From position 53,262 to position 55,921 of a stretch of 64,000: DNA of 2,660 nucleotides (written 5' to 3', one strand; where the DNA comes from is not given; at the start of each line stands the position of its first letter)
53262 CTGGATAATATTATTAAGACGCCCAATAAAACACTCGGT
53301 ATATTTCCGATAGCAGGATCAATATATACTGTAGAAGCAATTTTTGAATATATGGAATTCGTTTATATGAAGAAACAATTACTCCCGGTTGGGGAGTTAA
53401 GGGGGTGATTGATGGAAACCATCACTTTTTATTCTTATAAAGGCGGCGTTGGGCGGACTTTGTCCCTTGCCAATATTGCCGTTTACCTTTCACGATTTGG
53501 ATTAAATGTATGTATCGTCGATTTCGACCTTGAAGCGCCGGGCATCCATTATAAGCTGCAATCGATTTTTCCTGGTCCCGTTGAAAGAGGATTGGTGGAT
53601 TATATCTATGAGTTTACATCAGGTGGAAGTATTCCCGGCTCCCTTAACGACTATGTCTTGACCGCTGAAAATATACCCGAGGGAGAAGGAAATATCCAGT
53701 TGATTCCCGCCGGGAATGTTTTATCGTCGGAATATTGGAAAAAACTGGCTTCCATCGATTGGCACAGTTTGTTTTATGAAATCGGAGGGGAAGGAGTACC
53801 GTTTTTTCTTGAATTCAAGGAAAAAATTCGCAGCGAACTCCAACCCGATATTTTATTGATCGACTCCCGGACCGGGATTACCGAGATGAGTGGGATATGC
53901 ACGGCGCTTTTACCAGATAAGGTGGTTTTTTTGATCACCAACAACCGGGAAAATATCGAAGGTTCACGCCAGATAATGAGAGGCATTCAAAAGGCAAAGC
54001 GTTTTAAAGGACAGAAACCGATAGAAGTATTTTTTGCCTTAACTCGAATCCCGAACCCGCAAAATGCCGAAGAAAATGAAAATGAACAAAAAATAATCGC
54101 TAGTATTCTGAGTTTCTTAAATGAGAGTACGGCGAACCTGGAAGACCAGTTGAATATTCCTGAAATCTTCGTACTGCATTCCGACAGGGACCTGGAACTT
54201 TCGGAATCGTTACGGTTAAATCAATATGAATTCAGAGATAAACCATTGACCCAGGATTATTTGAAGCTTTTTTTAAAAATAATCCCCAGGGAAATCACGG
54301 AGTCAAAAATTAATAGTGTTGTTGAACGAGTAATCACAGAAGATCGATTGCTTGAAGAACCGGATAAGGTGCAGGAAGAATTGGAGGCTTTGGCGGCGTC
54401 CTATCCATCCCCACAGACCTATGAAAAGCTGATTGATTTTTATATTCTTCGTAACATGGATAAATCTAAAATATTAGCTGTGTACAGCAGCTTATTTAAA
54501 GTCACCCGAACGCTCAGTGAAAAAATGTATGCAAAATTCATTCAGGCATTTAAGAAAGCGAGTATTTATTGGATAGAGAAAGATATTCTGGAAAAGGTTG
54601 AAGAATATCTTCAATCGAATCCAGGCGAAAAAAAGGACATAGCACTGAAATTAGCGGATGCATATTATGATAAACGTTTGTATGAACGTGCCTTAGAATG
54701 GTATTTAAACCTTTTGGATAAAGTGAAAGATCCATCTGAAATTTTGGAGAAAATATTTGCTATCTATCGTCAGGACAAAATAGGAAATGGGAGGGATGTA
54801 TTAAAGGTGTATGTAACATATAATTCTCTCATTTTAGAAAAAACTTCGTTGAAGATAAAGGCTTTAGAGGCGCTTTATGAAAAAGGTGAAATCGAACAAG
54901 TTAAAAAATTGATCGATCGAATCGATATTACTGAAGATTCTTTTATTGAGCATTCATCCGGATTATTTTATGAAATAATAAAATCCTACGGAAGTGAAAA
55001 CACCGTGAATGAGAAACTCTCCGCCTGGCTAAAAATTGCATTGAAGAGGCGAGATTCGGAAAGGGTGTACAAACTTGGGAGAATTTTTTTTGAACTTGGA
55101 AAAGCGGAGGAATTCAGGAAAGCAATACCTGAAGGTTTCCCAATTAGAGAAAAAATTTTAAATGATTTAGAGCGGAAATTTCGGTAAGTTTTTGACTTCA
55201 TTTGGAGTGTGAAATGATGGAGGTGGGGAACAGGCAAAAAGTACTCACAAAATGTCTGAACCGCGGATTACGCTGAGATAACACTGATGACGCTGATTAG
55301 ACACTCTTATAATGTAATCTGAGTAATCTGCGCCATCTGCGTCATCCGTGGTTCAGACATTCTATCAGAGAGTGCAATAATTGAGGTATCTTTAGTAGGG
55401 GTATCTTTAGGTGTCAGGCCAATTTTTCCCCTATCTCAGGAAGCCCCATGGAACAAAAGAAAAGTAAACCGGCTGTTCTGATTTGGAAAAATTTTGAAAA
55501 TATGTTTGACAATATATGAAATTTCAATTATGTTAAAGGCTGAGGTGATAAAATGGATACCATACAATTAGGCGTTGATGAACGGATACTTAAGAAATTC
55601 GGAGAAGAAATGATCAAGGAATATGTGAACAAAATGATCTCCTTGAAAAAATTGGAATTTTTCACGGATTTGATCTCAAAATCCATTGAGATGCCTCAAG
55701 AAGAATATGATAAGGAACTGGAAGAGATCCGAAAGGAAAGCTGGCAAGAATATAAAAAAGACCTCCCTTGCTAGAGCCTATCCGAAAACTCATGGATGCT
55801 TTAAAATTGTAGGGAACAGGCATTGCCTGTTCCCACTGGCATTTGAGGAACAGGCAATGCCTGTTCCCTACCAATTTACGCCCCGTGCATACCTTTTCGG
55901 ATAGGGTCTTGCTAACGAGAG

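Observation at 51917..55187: Three-gene operon ending in a KGGVGR ParA/MinD-type ATPase-TPR protein: candidate NTPase-centred conflict system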

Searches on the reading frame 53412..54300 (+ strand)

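Call 70: search_dna_similar(query=window:53412-54300:+, collection=plasmids, mode=protein, max_evalue=1e-10, max_rows=25)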
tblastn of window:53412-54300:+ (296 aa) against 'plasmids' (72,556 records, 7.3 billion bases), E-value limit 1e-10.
Records with a match: 22; places in all: 22; records where one place covers at least 80% of the query: 0.
Best place of each record, by identity: <60% 22.
By first word of the organism name: Rhizobium 6; Burkholderia 3; Pseudomonas 2; Polymorphobacter 1; Massilia 1; Pantoea 1; Pseudanabaena 1; Calothrix 1; Nostoc 1; Sinorhizobium 1; and 4 more.
By predicted mobility (MOB-suite, as given by PLSDB): non-mobilizable 13; conjugative 8; mobilizable 1.
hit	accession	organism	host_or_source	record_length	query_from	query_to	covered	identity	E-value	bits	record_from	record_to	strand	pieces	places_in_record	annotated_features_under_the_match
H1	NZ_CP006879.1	Rhizobium gallicum bv. gallicum R602sp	Phaseolus vulgaris,whole ...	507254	1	213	72%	40.9%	4e-35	141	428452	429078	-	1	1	AAA family ATPase | type II TA system antitoxin MqsA family protein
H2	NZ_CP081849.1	Polymorphobacter megasporae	Megaspora,lichen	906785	1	213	72%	37.3%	9e-23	105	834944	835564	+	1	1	AAA family ATPase | hypothetical protein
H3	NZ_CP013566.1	Rhizobium phaseoli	Phaseolus vulgaris,Whole ...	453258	1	202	68%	38.0%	2e-31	130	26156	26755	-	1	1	ParA family protein | type II TA system antitoxin MqsA family protein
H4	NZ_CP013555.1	Rhizobium phaseoli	-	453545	1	202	68%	38.0%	2e-31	130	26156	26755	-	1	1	ParA family protein | type II TA system antitoxin MqsA family protein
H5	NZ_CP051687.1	Massilia forsythiae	cell culture,Flower of Forsythia koreana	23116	1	213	72%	35.7%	2e-34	139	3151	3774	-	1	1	ParA family protein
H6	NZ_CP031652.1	Pantoea agglomerans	soil core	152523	4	196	65%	36.2%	7e-23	105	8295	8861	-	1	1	AAA family ATPase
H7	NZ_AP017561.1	Pseudanabaena sp. ABRG5-3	-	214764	5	213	71%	33.3%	4e-30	127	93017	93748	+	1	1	hypothetical protein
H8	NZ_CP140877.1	Rhizobium beringeri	Trifolium pratense,whole organism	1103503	4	213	71%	32.8%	8e-28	120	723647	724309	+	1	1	record has no annotation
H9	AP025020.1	Calothrix sp. PCC 7716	-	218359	4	211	70%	33.0%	2e-16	86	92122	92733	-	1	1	hypothetical protein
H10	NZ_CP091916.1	Nostoc sp. UHCC 0870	cell culture,Brackish water, ...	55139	4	213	71%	32.3%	9e-20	96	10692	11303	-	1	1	ParA family protein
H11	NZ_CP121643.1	Rhizobium sp. CC1099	Onobrychis viciifolia,cell culture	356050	2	213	72%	31.4%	2e-28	122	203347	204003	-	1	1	hypothetical protein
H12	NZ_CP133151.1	Sinorhizobium chiapasense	Acaciella angustissima,cell culture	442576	3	190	64%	33.5%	2e-25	113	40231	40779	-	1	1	TIR domain-containing protein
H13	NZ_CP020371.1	Candidatus Thiodictyon syntrophicum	meromictic lake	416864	4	194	65%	31.5%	4e-16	86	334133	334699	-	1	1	AAA family ATPase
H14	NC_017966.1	Tistrella mobilis KA081020-065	-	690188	4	199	66%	29.3%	1e-12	76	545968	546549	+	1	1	AAA family ATPase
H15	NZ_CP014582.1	Paraburkholderia phytofirmans OLGA172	-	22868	1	188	64%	30.5%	2e-13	78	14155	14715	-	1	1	P-loop NTPase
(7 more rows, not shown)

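Call 71: get_annotated_region(hit=H12, flank=5000)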
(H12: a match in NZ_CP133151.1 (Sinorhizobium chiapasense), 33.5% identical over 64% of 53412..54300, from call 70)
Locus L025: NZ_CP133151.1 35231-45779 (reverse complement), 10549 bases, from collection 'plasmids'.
description: Sinorhizobium chiapasense strain ITTG S70 plasmid pSchITTGS70c, complete sequence
organism: Sinorhizobium chiapasense (NCBI taxid 501572)
taxonomy: Bacteria; Pseudomonadota; Alphaproteobacteria; Hyphomicrobiales; Rhizobiaceae; Sinorhizobium; Sinorhizobium chiapasense
host: -; source: Acaciella angustissima,cell culture; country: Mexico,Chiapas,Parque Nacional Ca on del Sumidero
typing (MOB-suite, as given by PLSDB): non-mobilizable; replicon rep_cluster_471
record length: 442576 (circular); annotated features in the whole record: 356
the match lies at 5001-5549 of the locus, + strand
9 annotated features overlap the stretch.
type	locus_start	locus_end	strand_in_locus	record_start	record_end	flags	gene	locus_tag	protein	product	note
CDS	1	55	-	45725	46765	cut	-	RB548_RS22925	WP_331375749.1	toll/interleukin-1 receptor domain-containing protein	GO:0007165 - signal transduction [Evidence IEA]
CDS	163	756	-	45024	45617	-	-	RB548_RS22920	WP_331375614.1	hypothetical protein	-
CDS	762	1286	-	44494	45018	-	-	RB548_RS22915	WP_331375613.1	TIR domain-containing protein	-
CDS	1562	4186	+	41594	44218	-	-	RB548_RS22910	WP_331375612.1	hypothetical protein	-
CDS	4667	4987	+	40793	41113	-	-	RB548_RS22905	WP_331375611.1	hypothetical protein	-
CDS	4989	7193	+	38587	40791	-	-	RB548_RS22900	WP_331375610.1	TIR domain-containing protein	GO:0007165 - signal transduction [Evidence IEA]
CDS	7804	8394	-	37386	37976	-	-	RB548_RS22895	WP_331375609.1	DUF429 domain-containing protein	-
CDS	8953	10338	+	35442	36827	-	-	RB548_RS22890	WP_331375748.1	hypothetical protein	-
CDS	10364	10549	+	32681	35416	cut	-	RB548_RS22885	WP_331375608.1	UvrD-helicase domain-containing protein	-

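Call 72: get_annotated_region(hit=H1, flank=5000)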
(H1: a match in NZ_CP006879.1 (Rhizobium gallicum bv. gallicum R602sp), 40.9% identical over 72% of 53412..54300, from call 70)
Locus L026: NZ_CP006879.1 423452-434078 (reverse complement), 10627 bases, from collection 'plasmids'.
description: Rhizobium gallicum bv. gallicum R602sp strain R602 voucher MSDJ1109 plasmid pRgalR602b, complete sequence
organism: Rhizobium gallicum bv. gallicum R602sp (NCBI taxid 1041138)
taxonomy: Bacteria; Pseudomonadota; Alphaproteobacteria; Hyphomicrobiales; Rhizobiaceae; Rhizobium; Rhizobium gallicum; Rhizobium gallicum bv. gallicum R602sp
host: -; source: Phaseolus vulgaris,whole organism,Agricultural field (no beans grown in the 5 previous years); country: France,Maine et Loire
typing (MOB-suite, as given by PLSDB): conjugative; replicon rep_cluster_471; relaxase MOBQ; mating-pair formation MPF_T
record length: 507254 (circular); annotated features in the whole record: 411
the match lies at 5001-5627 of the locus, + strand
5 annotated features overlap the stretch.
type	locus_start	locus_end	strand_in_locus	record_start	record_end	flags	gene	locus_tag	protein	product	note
CDS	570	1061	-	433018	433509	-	-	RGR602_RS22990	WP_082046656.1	alanine racemase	-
CDS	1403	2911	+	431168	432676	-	-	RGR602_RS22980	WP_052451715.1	ATP-binding protein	-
CDS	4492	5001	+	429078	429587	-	-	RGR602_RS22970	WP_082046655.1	type II TA system antitoxin MqsA family protein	-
CDS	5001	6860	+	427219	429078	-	-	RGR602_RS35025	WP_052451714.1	AAA family ATPase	-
CDS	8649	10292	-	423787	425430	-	-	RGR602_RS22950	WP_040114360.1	MFS transporter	GO:0055085 - transmembrane transport [Evidence IEA]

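Call 73: search_protein_families(library=pfam, proteins=[L025:4989-7190:+, L025:4667-4984:+, L026:5001-6857:+, L026:4492-4998:+], max_evalue=0.001)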
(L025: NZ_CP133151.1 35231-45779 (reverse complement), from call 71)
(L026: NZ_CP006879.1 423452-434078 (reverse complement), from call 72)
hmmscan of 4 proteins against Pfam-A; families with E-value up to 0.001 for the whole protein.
L025:4989-7190:+ (734 aa): 4 families
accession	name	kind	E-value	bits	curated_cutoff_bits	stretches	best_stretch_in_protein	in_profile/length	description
PF13676.11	TIR_2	-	3.6e-15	56.9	28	1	324-445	1-120/122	TIR domain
PF13614.12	AAA_31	-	9.8e-07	29.3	27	1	5-42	3-40/177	AAA domain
PF01656.29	CbiA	-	3.8e-05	24.1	25.4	1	7-75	2-67/125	CobQ/CobB/MinD/ParA nucleotide binding domain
PF10609.15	ParA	-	0.00033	20.6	27.1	0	5-48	5-48/246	NUBPL iron-transfer P-loop NTPase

L025:4667-4984:+ (106 aa): 0 families

L026:5001-6857:+ (619 aa): 4 families
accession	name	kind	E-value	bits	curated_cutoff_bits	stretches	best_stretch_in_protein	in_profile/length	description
PF13614.12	AAA_31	-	3e-10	40.8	27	1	3-149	3-125/177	AAA domain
PF10609.15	ParA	-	8.1e-07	29.1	27.1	1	4-52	6-54/246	NUBPL iron-transfer P-loop NTPase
PF01656.29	CbiA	-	9.7e-07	29.2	25.4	1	4-382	1-86/125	CobQ/CobB/MinD/ParA nucleotide binding domain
PF07015.17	VirC1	-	0.00016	21.6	24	0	2-43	2-43/231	VirC1 protein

L026:4492-4998:+ (169 aa): 3 families
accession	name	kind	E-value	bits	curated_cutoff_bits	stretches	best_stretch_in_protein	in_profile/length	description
PF15731.11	MqsA_antitoxin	-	2.8e-08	34.4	30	1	4-122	2-122/131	Antitoxin component of bacterial toxin-antitoxin system, MqsA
PF01381.28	HTH_3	-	7.9e-05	23.1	23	1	74-122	1-50/55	Helix-turn-helix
PF13560.12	HTH_31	-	0.00021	22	27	1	73-123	5-57/64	Helix-turn-helix domain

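Call 84: search_protein_families(library=ncbifam, proteins=[L025:4989-7190:+, L026:5001-6857:+], max_evalue=0.00001)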
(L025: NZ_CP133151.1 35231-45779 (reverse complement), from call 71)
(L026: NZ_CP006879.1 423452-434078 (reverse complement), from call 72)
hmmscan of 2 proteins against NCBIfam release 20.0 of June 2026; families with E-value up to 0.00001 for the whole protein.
L025:4989-7190:+ (734 aa): 1 family
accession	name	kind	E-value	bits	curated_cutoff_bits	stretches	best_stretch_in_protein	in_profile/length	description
NF047398.1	AAA_KGGVGR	domain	3.9e-39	134.9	90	1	4-187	3-187/190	KGGVGR-motif variant AAA ATPase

L026:5001-6857:+ (619 aa): 5 families
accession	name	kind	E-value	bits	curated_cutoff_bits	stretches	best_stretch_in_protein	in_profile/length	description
NF047398.1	AAA_KGGVGR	domain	2e-53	181.6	90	1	3-189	4-189/190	KGGVGR-motif variant AAA ATPase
NF041546.1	ParA_partition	equivalog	3.5e-08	33.2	180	1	3-39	1-37/203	ParA family partition ATPase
TIGR03018.1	pepcterm_TyrKin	hypoth_equivalog_domain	1.1e-07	31.3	230.65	1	3-119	37-140/207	XrtA-associated tyrosine autokinase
NF041136.1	MrpORP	equivalog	9.5e-07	28.4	450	0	4-48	8-52/365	iron-sulfur cluster carrier protein MrpORP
TIGR01968.1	minD_bact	equivalog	2.5e-06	27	212.9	0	4-40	4-40/261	septum site-determining protein MinD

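Call 111: search_dna_similar(query=window:53412-54300:+, collection=phages, mode=protein, max_evalue=1e-8)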
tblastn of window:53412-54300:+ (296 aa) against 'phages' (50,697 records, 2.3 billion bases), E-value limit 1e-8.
No match.

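Call 112: get_annotated_region(hit=H5, flank=4000)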
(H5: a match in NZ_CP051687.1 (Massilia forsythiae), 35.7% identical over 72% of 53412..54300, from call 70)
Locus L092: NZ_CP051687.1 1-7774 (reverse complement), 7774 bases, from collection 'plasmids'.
description: Massilia forsythiae strain GN2-R2 plasmid unnamed2, complete sequence
organism: Massilia forsythiae (NCBI taxid 2728020)
taxonomy: Bacteria; Pseudomonadota; Betaproteobacteria; Burkholderiales; Oxalobacteraceae; Massilia; Massilia forsythiae
host: -; source: cell culture,Flower of Forsythia koreana; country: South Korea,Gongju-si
typing (MOB-suite, as given by PLSDB): non-mobilizable
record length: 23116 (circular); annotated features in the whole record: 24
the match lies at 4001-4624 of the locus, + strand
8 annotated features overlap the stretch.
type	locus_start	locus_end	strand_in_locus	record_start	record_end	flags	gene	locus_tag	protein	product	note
CDS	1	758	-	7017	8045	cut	-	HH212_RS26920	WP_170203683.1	IS5 family transposase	-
CDS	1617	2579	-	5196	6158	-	-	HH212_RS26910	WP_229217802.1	tyrosine-type recombinase/integrase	GO:0015074 - DNA integration [Evidence IEA]; GO:0006310 - DNA recombination [Evidence IEA]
CDS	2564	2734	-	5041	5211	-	-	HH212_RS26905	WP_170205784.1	hypothetical protein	-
CDS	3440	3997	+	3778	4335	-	-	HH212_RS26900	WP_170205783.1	type II TA system antitoxin MqsA family protein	-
CDS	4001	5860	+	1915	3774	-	-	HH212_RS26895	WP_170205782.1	ParA family protein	-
CDS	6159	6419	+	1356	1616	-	-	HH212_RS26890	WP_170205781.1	hypothetical protein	-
CDS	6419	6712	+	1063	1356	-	-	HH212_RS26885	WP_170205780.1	hypothetical protein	-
CDS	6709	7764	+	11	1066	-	-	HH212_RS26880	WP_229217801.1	replication initiator protein A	-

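Call 113: get_annotated_region(hit=H13, flank=4000)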
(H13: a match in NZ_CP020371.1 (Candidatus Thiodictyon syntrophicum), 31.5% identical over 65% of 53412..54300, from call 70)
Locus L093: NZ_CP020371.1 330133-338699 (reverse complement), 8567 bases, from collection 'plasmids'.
description: Candidatus Thiodictyon syntrophicum strain Cad16T plasmid pTs417, complete sequence
organism: Candidatus Thiodictyon syntrophicum (NCBI taxid 1166950)
taxonomy: Bacteria; Pseudomonadota; Gammaproteobacteria; Chromatiales; Chromatiaceae; Thiodictyon; Candidatus Thiodictyon syntrophicum
host: -; source: meromictic lake; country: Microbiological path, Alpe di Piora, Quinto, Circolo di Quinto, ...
typing (MOB-suite, as given by PLSDB): non-mobilizable
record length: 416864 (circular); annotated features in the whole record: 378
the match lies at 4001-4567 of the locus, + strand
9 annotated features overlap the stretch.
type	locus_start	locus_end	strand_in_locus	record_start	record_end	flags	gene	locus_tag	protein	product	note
CDS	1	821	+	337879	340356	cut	pglX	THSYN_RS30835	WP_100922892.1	BREX-2 system adenine-specific DNA-methyltransferase PglX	-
CDS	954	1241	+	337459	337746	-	-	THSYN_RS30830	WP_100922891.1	hypothetical protein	-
CDS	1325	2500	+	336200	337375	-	pglX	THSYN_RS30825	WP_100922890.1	BREX-2 system adenine-specific DNA-methyltransferase PglX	-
CDS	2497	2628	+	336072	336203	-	-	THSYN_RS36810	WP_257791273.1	hypothetical protein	-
CDS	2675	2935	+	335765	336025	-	-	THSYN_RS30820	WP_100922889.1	Arc family DNA-binding protein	-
CDS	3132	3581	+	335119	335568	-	-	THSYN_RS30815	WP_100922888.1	hypothetical protein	-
CDS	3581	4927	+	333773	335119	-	-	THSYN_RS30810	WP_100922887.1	AAA family ATPase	-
CDS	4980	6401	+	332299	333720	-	-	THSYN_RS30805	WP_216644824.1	KAP family NTPase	-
CDS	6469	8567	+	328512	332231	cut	-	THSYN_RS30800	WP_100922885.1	phage resistance protein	-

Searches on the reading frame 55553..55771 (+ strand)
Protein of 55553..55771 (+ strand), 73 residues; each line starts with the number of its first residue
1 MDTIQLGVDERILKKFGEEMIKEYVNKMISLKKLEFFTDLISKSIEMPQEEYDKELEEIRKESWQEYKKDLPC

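Call 3: search_protein_families(library=pfam, proteins=[window:55553-55771:+], max_evalue=1)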
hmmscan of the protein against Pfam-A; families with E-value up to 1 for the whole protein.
window:55553-55771:+ (73 aa): 2 families
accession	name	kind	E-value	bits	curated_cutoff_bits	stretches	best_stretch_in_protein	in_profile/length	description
PF10140.15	YukC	-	0.0073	15.7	27.4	1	15-69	139-195/357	WXG100 protein secretion system (Wss), protein YukC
PF03540.19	TAF10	-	0.084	13.5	28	1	8-55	19-66/102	Transcription initiation factor TFIID 23-30kDa subunit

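Call 4: search_protein_families(library=padloc, proteins=[window:55553-55771:+], max_evalue=1)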
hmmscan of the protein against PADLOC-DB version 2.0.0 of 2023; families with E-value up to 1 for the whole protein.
window:55553-55771:+ (73 aa): 0 families

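Call 5: search_protein_families(library=ncbifam, proteins=[window:55553-55771:+], max_evalue=1)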
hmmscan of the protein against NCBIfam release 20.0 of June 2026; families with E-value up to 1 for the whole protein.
window:55553-55771:+ (73 aa): 3 families
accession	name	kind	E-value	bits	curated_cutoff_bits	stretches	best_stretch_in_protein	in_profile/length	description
NF006382.0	PRK08624.1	equivalog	0.0039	16.1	440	1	9-66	143-205/373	hypothetical protein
TIGR00963.1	secA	equivalog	0.032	12.4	800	1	6-63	553-610/787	preprotein translocase subunit SecA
NF009538.1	PRK12904.1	equivalog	0.074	11.1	814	1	6-62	569-625/814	preprotein translocase subunit SecA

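Call 45: search_protein_families(library=phrogs, proteins=[window:55553-55771:+], max_evalue=0.1)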
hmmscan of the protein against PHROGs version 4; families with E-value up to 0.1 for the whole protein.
window:55553-55771:+ (73 aa): 2 families
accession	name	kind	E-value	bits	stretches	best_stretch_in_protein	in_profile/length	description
phrog_429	-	DNA, RNA and nucleotide metabolism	0.005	17.7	1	11-69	140-205/210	DNA end protector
phrog_13349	-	head and packaging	0.0085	16.6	1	8-71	104-161/241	virion structural protein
